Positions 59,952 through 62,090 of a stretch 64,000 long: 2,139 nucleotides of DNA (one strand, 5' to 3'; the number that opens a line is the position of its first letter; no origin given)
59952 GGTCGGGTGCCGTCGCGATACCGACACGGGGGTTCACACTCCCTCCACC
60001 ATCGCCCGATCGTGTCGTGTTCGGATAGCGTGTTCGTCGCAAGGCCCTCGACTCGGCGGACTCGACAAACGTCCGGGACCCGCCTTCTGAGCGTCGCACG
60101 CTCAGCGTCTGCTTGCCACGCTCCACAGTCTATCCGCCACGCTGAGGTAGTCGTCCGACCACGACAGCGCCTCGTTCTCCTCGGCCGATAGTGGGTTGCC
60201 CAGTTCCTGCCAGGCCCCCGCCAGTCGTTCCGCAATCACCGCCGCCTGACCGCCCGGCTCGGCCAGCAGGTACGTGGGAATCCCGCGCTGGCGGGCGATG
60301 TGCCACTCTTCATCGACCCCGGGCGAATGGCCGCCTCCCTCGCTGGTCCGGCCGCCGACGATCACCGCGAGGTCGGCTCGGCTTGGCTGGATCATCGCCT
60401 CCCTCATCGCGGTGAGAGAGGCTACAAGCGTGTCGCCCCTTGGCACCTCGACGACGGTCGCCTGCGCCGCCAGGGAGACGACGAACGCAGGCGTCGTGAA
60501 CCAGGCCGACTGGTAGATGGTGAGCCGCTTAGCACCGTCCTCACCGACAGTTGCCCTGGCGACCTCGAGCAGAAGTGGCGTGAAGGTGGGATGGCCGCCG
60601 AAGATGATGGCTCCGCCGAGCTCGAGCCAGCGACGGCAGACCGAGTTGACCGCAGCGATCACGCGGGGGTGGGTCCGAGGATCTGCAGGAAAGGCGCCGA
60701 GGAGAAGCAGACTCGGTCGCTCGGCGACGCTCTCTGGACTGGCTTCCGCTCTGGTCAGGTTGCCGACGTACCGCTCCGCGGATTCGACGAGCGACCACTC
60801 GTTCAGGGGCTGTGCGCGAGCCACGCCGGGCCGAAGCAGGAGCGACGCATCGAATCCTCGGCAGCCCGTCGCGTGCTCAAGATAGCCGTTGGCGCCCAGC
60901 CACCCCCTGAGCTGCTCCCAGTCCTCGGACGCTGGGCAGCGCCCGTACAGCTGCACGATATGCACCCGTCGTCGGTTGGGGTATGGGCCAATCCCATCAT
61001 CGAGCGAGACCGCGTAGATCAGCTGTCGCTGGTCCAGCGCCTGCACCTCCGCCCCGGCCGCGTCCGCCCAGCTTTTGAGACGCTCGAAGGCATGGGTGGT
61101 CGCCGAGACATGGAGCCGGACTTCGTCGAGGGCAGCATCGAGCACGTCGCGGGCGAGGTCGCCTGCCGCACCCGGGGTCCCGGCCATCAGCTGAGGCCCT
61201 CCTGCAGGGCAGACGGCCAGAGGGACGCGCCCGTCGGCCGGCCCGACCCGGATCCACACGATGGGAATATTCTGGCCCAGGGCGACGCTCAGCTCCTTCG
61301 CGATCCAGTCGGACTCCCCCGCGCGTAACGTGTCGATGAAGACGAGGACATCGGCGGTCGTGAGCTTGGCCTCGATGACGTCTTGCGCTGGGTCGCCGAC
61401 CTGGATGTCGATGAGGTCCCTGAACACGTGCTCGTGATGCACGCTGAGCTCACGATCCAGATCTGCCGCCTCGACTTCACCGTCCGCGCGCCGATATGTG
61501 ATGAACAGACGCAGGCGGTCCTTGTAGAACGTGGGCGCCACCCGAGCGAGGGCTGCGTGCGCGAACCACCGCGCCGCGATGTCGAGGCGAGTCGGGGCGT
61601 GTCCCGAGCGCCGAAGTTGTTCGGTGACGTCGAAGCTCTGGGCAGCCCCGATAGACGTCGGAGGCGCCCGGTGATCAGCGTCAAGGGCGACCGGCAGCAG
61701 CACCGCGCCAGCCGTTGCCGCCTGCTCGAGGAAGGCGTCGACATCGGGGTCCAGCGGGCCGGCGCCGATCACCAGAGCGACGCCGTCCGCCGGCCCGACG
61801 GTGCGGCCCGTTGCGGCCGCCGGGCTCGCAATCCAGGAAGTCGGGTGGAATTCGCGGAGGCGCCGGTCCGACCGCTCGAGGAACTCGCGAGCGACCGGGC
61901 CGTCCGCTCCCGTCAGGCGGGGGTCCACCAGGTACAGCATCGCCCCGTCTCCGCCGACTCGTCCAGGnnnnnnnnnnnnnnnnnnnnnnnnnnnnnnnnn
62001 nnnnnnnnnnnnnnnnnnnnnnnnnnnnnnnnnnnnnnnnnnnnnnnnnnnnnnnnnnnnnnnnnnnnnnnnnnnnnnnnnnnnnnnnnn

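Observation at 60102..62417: Thoeris-like pair in which the ThsA position is filled by a TIR-SLOG protein instead of SIR2-SLOG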

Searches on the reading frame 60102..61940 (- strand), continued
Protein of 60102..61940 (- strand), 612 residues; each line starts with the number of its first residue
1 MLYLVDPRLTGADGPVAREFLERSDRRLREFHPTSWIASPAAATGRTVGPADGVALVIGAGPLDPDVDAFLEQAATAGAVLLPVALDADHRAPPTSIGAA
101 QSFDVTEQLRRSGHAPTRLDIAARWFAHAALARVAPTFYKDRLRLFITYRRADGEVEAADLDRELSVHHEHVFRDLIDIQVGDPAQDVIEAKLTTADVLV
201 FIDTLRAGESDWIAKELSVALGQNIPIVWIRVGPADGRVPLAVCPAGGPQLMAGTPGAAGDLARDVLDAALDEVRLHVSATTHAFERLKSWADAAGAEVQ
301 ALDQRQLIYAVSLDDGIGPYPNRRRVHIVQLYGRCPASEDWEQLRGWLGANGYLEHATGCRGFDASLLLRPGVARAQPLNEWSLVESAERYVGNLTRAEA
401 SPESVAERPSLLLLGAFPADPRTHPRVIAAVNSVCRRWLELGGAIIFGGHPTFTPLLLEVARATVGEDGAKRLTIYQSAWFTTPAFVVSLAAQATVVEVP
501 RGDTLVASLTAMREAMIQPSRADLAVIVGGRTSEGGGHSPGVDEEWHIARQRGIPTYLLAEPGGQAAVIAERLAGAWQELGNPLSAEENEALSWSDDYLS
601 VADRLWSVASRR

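Call 86: search_protein_families(library=padloc, proteins=[L071:5488-6702:+, L071:6727-7419:+, L011:5992-7854:+], max_evalue=0.001)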
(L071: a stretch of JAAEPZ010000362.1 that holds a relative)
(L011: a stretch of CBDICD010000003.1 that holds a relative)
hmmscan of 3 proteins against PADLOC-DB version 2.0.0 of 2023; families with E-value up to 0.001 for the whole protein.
L071:5488-6702:+ (404 aa): 8 families
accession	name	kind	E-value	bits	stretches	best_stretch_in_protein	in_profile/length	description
PDLC00434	ThsB1|ThsB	-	1.2e-19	68.7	1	115-257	88-225/396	TIR-like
PDLC02012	SAVED5--SAVED_TIR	-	4.3e-13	47.1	1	172-251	15-94/404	-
PDLC02013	SAVED5--SAVED_TIR_JAB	-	9.3e-07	25.7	1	172-243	174-245/584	-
PDLC00727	Effector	-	1.5e-06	25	1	172-243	175-246/590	TIR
PDLC03015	TIR-NLR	-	1.7e-06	25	1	172-253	3-82/824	-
PDLC00728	Effector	-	5.5e-05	20.3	1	170-243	9-82/432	TIR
PDLC02421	Aga_TIR-PNTD1-PNTD2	-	8.9e-05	19.7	1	171-248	4-82/430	Class I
PDLC05062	PDC-S66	-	0.0007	17.1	0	172-244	150-222/282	-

L071:6727-7419:+ (230 aa): 0 families

L011:5992-7854:+ (620 aa): 3 families
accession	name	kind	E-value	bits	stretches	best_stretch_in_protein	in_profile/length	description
PDLC00434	ThsB1|ThsB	-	9e-08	29.6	1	106-221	100-214/396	TIR-like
PDLC02012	SAVED5--SAVED_TIR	-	4.6e-06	24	1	139-225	6-93/404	-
PDLC00407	ThsA1|ThsA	-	7.8e-06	22.8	1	515-603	364-452/478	STALD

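Call 101: search_dna_similar(query=window:60102-61940:-, collection=plasmids, mode=protein, max_rows=15)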
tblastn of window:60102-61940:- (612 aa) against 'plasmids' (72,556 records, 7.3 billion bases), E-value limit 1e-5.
No match.

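Call 102: fold_search(model_id=the predicted structure, library=viral)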
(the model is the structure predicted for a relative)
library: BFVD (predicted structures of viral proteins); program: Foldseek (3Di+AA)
matches with E <= 10: 573; with E <= 0.001: 1
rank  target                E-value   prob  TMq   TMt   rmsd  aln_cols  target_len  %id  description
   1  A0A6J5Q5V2            6.0e-04  0.69  0.14  0.20  23.2       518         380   11  Glycosyl transferases group 1 [uncultured Caudovirales phage]
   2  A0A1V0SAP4            5.8e-03  0.85  0.14  0.17  16.6       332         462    7  glutamine--fructose-6-phosphate transaminase (isomerizing) [Catovirus CTV1]
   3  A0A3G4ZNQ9            8.0e-03  1.00  0.21  0.48   4.1       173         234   10  CD-NTase-associated protein 12/Pycsar effector protein TIR domain-containing protein [Terrestrivirus sp.]
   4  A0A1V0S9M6            1.1e-02  0.41  0.15  0.18  20.1       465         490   10  AIR carboxylase [Catovirus CTV1]
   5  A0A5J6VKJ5            1.7e-02  0.51  0.13  0.13  17.4       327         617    8  glutamine--fructose-6-phosphate transaminase (isomerizing) [Megaviridae environmental sample]
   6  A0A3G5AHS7            2.2e-02  0.18  0.14  0.07  22.3       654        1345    9  DUF7796 domain-containing protein [Sylvanvirus sp.]
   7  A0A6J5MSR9            2.3e-02  1.00  0.17  0.54   5.6       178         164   15  Nucleoside 2-deoxyribosyltransferase [uncultured Caudovirales phage]
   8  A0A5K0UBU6            2.7e-02  0.44  0.14  0.20  18.8       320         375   11  Uncharacterized protein [Yasminevirus sp. GU-2018]
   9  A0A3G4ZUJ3            3.3e-02  0.14  0.11  0.10  21.2       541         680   10  Glycosyltransferase [Edafosvirus sp.]
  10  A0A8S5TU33            4.1e-02  1.00  0.13  0.22   3.6       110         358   18  Deoxyribosyltransferase [Siphoviridae sp. ctYcY12]
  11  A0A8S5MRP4            4.1e-02  0.98  0.18  0.32   6.7       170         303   14  CMP/hydroxymethyl CMP hydrolase [Siphoviridae sp. ctD6g5]
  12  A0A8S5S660            4.3e-02  0.33  0.12  0.22  19.2       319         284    9  Uncharacterized protein [Podoviridae sp. ctsUe5]
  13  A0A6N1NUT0            5.3e-02  0.12  0.11  0.18  21.5       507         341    9  Spore protein YkvP/CgeB glycosyl transferase-like domain-containing protein [Tupanvirus soda lake]
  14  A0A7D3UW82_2          5.6e-02  0.15  0.12  0.08  26.7       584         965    5  Glycosyltransferase [Fadolivirus FV1/VV64]
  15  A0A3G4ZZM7            5.6e-02  0.14  0.10  0.13  17.1       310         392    9  23S rRNA (Uracil(1939)-C(5))-methyltransferase RlmD [Faunusvirus sp.]
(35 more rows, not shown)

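Call 103: search_dna_similar(query=window:60102-61940:-, collection=phages, mode=protein, max_rows=15)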
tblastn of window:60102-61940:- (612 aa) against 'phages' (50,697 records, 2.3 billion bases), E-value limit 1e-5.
No match.

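Call 104: search_protein_representatives(protein=window:60102-61940:-)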
Query: 612 residues. Proteins with E-value up to 0.001 (for the whole library): 664; up to 1e-10: 182; up to 1e-30: 100. The best 150 are listed.
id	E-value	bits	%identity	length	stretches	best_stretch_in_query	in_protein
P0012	1.4e-168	578.5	50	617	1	2-607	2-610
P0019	2.6e-161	554.6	53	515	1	100-611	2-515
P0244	3.5e-137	474.9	44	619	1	1-607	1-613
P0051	2.7e-131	455.4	44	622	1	1-608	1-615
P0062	1.4e-127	443.2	44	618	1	3-611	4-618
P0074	9.6e-125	433.8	42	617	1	2-607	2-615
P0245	7.1e-123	427.6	44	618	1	2-607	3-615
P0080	6.1e-122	424.5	41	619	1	1-607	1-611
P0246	3.2e-118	412.2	41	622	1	2-607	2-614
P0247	6.6e-113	394.7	42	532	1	82-602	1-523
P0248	1.1e-105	370.8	38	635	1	3-605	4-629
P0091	2.1e-102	360.0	45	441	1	172-609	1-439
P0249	9.1e-102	357.9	40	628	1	27-605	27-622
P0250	2.7e-98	346.5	37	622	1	3-603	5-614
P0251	2.8e-98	346.4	38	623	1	1-610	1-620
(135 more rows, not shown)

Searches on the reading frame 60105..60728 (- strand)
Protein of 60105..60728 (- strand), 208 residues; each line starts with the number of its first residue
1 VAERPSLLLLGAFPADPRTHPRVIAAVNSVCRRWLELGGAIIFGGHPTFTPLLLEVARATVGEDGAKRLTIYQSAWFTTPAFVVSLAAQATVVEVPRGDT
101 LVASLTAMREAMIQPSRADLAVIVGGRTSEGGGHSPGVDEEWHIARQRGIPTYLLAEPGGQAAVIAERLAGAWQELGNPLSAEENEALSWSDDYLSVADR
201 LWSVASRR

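Call 65: search_solved_structures(query=window:60105-60728:-, max_evalue=10, show_alignments=3)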
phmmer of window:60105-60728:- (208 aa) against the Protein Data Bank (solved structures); distinct sequences matched with E-value up to 10: 7.
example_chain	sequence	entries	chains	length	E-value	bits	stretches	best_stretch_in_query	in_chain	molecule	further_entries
6h1x_A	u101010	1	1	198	0.032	16.9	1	12-61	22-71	Putative fimbrial adhesin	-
6h2l_A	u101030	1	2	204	0.034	16.8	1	12-61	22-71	Putative fimbrial adhesin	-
7mzo_A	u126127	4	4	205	0.035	16.8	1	12-61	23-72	Fimbrial adhesin UcaD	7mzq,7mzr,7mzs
5nwp_A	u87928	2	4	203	0.53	12.9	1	13-60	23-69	Adhesin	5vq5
7mzp_A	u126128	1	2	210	0.56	12.8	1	13-60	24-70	F17-like fimbril adhesin subunit UclD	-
9q36_A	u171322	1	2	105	0.93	12.1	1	142-201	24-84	Terpredoxin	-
1b9r_A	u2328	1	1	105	1.2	11.7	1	142-201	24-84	PROTEIN (TERPREDOXIN)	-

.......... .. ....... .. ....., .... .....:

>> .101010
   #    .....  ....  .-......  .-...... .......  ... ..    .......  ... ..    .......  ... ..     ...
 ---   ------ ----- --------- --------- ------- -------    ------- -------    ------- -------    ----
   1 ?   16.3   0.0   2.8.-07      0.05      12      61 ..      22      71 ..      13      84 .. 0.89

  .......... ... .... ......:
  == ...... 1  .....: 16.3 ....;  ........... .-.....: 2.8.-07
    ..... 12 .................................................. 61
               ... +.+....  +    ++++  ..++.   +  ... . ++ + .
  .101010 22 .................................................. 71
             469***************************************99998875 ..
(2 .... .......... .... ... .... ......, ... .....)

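Call 72: search_solved_structures(query=A5, max_evalue=10, show_alignments=5)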
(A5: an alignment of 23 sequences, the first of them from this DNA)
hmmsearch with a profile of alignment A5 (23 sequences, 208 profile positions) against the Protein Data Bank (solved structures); distinct sequences matched with E-value up to 10: 9.
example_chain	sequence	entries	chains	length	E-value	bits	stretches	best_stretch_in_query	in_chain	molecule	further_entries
8wc0_A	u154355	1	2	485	1.6e-05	28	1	92-176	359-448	NAD(+) hydrolase ThsA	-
7uxt_B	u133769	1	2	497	0.0006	22.8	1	105-205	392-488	USG protein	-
7uxs_B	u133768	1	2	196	0.1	15.5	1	97-166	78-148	BcThsA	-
6lhx_A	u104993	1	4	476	0.37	13.7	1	98-165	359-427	ThsA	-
8bto_A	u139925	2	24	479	0.38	13.6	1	98-165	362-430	NAD(+) hydrolase ThsA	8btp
7c0j_A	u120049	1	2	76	0.62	12.9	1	45-89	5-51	Histone H5,Double-stranded RNA-specific adenosine deaminase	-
4jbg_A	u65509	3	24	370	1.2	11.9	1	126-165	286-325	Alcohol dehydrogenase (Zinc)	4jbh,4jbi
4p3m_A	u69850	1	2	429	1.6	11.6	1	18-66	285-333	Serine hydroxymethyltransferase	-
3oka_A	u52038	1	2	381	1.9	11.3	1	33-54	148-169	GDP-mannose-dependent alpha-(1-6)-phosphatidylinositol monomannoside mannosyltransferase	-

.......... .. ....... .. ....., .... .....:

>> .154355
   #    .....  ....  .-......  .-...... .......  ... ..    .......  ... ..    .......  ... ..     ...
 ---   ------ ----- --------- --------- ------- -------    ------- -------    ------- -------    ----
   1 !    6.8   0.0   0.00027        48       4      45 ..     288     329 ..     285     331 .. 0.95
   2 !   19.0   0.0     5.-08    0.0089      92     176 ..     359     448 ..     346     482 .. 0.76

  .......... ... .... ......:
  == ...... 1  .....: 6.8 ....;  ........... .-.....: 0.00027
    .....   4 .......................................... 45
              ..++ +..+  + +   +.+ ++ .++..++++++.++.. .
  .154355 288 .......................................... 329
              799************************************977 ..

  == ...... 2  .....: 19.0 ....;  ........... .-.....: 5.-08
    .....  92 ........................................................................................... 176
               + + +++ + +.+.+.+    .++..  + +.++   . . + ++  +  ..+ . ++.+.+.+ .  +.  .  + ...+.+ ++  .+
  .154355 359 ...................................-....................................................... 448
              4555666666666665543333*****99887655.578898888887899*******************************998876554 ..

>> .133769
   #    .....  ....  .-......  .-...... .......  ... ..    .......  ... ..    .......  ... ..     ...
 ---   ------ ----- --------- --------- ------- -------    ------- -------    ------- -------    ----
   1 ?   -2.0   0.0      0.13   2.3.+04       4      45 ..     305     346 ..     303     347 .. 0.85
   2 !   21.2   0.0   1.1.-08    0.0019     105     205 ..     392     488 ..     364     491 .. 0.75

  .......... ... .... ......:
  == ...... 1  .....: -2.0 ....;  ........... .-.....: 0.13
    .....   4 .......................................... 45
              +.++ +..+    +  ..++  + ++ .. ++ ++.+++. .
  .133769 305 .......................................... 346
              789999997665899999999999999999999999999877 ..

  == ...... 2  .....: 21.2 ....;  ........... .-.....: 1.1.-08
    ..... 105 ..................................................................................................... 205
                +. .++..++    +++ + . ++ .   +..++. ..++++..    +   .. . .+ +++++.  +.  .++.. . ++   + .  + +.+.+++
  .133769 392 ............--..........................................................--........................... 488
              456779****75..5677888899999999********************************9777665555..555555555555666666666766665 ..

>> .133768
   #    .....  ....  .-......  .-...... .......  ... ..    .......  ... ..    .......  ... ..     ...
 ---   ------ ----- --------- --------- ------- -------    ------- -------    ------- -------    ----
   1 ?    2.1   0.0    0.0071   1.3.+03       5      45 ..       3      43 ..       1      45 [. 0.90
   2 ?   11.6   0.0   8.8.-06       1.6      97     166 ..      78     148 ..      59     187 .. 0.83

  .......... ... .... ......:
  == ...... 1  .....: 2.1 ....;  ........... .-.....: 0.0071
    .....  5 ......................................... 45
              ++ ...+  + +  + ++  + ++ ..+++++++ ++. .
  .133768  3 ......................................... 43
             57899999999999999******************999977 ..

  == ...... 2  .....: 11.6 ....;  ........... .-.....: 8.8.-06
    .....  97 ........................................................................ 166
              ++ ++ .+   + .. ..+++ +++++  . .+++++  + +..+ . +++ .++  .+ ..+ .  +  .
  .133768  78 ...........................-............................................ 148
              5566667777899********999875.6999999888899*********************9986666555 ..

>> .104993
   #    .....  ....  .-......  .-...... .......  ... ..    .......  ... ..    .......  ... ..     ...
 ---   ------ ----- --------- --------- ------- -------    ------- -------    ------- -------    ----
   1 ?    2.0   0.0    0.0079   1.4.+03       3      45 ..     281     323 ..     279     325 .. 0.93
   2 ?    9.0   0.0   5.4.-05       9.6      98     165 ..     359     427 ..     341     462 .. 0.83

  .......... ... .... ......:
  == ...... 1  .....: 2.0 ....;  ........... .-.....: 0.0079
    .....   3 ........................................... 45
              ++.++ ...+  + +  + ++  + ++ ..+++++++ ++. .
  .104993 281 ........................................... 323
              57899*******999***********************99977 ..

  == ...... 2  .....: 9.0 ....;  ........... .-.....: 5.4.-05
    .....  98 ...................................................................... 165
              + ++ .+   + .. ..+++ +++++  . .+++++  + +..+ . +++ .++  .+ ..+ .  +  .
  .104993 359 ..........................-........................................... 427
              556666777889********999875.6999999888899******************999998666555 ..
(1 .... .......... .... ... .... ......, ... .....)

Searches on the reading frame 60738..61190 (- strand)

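Call 85: search_protein_families(library=pfam, proteins=[window:60738-61190:-], max_evalue=10)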
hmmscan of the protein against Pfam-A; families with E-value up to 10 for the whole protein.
window:60738-61190:- (151 aa): 1 family
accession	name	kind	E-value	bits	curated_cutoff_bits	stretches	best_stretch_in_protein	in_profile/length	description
PF18073.7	Zn_ribbon_LapB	-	0.17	12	25.7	1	80-95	12-27/28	Rubredoxin metal binding domain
